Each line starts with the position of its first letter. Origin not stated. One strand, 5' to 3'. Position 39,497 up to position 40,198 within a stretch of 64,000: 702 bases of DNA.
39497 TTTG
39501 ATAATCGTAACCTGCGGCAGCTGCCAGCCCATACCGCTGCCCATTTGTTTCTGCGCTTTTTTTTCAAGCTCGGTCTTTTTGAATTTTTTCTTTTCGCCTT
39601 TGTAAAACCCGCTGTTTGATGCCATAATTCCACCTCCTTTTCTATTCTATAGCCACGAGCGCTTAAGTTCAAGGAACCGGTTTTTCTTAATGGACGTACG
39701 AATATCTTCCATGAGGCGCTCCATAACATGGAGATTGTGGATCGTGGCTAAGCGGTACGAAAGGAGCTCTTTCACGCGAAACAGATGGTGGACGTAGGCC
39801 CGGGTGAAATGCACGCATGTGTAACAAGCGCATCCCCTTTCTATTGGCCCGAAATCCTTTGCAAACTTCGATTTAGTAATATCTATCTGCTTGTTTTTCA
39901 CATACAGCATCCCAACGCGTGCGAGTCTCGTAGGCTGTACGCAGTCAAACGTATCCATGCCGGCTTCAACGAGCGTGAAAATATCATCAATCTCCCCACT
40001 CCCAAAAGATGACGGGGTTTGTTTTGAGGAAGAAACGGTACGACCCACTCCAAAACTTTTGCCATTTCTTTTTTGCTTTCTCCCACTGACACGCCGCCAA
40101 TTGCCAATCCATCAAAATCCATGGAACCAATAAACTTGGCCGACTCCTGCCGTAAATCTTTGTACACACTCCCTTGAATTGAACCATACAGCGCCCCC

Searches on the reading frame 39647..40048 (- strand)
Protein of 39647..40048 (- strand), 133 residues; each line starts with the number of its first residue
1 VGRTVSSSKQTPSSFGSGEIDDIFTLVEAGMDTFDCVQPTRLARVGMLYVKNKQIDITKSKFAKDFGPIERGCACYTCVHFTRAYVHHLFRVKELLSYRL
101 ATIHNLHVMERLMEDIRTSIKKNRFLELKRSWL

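Call 3: search_protein_families(library=pfam, proteins=[window:39647-40048:-], max_evalue=0.01)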
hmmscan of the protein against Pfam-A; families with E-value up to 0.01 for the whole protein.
window:39647-40048:- (133 aa): 1 family
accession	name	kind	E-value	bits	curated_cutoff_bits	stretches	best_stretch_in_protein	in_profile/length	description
PF01702.25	TGT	-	5.2e-44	151.2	26.3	1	15-132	234-351/357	Queuine tRNA-ribosyltransferase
